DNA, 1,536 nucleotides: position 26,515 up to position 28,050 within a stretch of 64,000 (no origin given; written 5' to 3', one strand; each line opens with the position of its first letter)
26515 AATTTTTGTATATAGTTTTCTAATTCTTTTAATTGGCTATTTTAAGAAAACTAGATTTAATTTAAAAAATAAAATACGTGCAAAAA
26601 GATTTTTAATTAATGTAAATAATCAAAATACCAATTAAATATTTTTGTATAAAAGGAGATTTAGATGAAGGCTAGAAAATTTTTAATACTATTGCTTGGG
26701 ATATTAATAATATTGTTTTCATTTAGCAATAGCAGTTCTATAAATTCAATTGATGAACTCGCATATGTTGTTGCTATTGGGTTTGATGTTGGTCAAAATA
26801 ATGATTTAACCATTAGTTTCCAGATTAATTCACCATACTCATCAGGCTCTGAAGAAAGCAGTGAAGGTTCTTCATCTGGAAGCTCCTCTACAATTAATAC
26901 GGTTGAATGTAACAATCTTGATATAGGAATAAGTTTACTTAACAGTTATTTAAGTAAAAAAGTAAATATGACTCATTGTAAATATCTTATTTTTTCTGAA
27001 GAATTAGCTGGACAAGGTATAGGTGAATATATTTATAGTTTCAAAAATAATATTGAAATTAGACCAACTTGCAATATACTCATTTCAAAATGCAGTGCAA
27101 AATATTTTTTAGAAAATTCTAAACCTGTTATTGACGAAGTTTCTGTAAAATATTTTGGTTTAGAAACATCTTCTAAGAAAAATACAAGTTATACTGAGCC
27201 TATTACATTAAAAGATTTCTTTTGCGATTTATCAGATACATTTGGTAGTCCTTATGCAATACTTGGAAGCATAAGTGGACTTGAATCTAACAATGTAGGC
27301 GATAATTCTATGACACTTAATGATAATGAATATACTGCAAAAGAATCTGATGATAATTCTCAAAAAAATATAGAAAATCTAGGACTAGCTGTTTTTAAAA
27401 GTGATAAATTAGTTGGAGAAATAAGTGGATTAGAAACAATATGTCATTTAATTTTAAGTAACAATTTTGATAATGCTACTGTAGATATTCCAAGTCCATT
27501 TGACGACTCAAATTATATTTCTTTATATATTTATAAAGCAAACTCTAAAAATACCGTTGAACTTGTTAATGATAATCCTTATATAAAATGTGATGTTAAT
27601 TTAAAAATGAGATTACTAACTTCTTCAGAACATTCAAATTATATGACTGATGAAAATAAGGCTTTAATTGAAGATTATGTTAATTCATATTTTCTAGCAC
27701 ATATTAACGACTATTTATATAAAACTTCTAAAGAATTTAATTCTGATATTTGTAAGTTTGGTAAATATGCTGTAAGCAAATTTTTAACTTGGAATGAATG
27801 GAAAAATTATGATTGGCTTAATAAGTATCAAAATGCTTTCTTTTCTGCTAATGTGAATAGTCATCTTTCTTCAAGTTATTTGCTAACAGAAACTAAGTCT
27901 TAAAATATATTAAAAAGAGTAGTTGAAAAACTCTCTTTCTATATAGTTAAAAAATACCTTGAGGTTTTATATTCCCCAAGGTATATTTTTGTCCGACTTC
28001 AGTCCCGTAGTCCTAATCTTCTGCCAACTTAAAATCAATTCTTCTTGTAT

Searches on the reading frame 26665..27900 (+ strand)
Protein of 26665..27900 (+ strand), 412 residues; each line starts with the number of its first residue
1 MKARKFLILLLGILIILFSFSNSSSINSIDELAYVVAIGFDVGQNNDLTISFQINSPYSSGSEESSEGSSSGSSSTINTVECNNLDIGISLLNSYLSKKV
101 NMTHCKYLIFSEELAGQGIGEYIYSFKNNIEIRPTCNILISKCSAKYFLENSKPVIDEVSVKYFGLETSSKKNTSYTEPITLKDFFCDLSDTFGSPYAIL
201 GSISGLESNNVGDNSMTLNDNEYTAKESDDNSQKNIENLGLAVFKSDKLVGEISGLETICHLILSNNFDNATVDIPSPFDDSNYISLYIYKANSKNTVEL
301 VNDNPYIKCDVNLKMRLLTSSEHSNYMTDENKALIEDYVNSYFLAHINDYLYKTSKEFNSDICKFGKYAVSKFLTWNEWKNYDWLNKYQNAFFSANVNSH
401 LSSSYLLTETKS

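Call 76: search_protein_families(library=pfam, max_evalue=1e-8, proteins=[window:26665-27900:+])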
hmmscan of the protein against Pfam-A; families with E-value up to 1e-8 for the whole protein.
window:26665-27900:+ (412 aa): 2 families
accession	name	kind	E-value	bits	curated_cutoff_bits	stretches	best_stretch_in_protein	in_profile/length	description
PF25198.1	Spore_GerAC_N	-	1.1e-33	117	27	1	28-198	4-171/176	Spore germination protein N-terminal domain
PF05504.16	Spore_GerAC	-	5.3e-27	95.4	23.6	1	240-403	2-165/167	Spore germination B3/ GerAC like, C-terminal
